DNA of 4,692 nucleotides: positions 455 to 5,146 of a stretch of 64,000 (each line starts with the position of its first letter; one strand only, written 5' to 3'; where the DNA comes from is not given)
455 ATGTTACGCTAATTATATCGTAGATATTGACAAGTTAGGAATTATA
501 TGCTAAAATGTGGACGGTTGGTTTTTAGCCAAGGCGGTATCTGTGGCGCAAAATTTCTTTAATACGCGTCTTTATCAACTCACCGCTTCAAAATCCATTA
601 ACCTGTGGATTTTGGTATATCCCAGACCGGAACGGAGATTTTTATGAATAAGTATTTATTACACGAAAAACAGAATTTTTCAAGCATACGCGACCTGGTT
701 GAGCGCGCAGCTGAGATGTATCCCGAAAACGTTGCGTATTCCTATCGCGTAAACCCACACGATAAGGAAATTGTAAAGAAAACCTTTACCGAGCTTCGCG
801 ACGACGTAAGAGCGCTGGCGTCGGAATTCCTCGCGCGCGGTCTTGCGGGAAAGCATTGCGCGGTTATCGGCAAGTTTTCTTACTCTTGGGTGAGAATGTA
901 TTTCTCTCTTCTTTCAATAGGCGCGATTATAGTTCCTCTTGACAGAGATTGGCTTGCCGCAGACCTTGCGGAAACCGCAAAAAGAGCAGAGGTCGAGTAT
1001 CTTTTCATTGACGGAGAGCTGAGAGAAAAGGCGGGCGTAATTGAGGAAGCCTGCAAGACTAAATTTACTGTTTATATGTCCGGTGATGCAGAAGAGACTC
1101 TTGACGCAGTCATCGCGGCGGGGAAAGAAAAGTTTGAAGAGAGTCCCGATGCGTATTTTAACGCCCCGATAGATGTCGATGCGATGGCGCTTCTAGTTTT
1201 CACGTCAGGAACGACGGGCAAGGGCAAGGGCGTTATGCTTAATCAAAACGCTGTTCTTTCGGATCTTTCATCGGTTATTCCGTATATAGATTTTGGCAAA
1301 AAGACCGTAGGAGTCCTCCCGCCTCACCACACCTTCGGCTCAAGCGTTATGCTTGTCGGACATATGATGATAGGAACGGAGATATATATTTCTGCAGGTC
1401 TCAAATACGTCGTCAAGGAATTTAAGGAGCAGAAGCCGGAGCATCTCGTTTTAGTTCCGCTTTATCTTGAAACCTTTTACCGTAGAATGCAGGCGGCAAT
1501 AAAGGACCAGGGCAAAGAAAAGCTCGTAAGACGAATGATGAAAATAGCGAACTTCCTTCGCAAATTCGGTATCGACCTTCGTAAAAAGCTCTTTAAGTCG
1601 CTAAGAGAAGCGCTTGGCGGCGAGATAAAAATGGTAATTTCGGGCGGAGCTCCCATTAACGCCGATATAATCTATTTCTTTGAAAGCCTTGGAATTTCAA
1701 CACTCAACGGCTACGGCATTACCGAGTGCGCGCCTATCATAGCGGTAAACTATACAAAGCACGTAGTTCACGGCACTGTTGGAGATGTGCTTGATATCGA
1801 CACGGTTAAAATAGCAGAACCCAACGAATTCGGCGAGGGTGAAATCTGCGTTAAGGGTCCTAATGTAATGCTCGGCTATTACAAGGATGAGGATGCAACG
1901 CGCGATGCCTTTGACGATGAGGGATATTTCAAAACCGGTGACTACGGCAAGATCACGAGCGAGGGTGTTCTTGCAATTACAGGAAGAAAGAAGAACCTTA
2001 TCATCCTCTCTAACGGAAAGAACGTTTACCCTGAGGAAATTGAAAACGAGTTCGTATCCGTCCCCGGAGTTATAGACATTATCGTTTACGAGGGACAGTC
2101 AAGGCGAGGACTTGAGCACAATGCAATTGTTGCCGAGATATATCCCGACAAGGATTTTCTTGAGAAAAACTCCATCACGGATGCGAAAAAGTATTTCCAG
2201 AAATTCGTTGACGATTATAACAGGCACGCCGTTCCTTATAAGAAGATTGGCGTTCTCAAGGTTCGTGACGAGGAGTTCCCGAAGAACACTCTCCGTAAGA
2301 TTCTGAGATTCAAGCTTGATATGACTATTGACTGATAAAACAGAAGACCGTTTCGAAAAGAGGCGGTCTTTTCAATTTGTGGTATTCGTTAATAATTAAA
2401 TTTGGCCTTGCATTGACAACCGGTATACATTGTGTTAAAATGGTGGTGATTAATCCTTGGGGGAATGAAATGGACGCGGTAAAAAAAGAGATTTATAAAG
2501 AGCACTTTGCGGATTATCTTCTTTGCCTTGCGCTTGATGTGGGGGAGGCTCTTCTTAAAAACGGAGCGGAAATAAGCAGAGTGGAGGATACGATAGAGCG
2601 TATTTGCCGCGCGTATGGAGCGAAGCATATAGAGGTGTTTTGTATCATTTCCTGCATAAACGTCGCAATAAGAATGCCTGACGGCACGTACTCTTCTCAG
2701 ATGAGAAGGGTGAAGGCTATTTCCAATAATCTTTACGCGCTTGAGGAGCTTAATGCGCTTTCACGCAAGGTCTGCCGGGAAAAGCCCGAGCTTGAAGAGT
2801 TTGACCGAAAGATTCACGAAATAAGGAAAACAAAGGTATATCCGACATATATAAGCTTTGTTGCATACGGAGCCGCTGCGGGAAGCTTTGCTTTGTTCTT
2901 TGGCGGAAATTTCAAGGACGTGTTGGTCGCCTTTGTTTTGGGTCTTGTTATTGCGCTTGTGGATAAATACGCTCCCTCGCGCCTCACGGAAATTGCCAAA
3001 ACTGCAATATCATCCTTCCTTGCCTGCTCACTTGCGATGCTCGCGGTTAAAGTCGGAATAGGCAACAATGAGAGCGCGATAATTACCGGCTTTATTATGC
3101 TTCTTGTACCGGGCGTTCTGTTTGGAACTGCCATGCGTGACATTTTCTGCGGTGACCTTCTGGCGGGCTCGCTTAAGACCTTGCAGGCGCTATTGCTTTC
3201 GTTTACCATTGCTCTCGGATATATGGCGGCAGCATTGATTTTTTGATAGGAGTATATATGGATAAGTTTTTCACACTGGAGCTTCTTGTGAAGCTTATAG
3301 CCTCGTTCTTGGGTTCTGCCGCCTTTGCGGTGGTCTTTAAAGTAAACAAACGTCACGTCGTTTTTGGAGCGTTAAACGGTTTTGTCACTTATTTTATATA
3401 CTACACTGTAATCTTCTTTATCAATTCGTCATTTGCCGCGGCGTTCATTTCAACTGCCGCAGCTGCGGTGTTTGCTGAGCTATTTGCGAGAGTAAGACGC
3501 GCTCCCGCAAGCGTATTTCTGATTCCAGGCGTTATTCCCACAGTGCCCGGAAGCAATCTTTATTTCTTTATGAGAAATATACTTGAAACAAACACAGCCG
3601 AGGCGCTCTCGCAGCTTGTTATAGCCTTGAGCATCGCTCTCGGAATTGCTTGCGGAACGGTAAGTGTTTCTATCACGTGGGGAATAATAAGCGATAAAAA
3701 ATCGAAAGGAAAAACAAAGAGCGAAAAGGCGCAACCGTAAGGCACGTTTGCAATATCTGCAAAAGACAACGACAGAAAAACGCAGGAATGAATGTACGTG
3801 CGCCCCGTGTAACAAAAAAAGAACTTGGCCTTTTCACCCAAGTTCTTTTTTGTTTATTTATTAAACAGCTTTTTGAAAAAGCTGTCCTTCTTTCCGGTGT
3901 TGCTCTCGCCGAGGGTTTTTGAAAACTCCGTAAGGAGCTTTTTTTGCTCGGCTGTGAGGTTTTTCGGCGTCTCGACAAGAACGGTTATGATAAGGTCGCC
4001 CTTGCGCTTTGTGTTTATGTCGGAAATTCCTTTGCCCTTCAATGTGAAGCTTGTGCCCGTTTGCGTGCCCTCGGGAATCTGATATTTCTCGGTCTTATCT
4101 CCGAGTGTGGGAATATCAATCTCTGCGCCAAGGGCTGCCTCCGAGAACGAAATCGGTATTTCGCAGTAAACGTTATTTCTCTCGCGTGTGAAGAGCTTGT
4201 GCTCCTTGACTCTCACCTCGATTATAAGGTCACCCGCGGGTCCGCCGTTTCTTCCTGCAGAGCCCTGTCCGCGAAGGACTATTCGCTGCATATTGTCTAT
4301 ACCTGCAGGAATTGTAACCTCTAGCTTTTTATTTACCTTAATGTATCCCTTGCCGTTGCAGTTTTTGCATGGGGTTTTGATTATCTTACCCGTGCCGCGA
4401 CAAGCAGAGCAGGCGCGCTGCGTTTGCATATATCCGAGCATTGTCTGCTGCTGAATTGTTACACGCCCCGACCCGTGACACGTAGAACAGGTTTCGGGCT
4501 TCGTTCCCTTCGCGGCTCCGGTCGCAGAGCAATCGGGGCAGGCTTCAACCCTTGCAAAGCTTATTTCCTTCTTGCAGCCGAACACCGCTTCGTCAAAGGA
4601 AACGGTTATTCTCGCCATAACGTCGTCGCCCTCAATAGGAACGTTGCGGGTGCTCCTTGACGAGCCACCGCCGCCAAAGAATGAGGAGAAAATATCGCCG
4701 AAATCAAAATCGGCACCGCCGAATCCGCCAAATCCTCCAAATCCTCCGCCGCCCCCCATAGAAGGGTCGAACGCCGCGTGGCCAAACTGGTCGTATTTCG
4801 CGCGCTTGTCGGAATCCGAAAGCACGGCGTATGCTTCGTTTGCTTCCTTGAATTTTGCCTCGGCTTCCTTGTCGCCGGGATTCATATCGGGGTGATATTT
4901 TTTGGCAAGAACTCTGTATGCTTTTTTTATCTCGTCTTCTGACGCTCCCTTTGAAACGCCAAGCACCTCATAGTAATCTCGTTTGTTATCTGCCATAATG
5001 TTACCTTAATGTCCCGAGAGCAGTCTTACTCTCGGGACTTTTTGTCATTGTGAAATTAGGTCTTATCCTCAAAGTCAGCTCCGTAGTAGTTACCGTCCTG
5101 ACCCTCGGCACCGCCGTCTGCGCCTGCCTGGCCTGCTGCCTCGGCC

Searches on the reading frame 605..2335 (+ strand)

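Call 61: search_protein_families(library=pfam, proteins=[window:605-2335:+], max_evalue=0.0001)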
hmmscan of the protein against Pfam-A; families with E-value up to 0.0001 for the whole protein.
window:605-2335:+ (576 aa): 1 family
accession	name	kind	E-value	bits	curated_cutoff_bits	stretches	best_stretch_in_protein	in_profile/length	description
PF00501.34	AMP-binding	-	2.5e-56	191.6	29.9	1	33-426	2-384/384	AMP-binding enzyme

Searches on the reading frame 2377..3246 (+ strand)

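Call 61: search_protein_families(library=pfam, proteins=[window:2377-3246:+], max_evalue=0.0001)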
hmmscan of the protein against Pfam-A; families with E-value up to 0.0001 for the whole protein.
window:2377-3246:+ (289 aa): 1 family
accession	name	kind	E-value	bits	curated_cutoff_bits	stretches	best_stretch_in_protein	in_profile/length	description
PF06738.18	ThrE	-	2.4e-63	214.2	26.3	1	51-286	2-238/241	Putative threonine/serine exporter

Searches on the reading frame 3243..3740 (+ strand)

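Call 61: search_protein_families(library=pfam, proteins=[window:3243-3740:+], max_evalue=0.0001)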
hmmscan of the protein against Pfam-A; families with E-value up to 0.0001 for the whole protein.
window:3243-3740:+ (165 aa): 2 families
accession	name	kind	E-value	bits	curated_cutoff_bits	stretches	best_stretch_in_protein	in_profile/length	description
PF12821.13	ThrE_2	-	2.2e-28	99.5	27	1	18-143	2-127/129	Threonine/Serine exporter, ThrE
PF06738.18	ThrE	-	8.7e-09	35.6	26.3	1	14-142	108-237/241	Putative threonine/serine exporter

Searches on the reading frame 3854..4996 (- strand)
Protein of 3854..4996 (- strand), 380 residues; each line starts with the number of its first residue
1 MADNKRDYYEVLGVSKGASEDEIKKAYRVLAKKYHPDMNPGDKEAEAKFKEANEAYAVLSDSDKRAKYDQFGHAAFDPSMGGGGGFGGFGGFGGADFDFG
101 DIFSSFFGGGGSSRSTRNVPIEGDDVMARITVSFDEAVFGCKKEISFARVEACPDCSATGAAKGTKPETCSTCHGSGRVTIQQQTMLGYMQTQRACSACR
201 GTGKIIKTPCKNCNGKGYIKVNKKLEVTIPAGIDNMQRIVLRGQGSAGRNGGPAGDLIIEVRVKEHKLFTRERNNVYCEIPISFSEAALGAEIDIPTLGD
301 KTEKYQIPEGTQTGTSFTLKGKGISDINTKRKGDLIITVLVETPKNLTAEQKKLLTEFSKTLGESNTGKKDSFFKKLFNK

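Call 61: search_protein_families(library=pfam, proteins=[window:3854-4996:-], max_evalue=0.0001)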
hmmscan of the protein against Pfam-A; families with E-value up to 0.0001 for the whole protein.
window:3854-4996:- (380 aa): 3 families
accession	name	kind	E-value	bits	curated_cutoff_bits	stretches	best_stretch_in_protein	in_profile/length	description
PF01556.23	DnaJ_C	-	4.7e-50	170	26.6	1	128-344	3-152/152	DnaJ C terminal domain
PF00226.36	DnaJ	-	9.7e-29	99.7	27.8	1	7-69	1-63/63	DnaJ domain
PF00684.25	DnaJ_CXXCXGXG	-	2.6e-18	66.5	32.7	1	153-217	1-65/65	DnaJ central domain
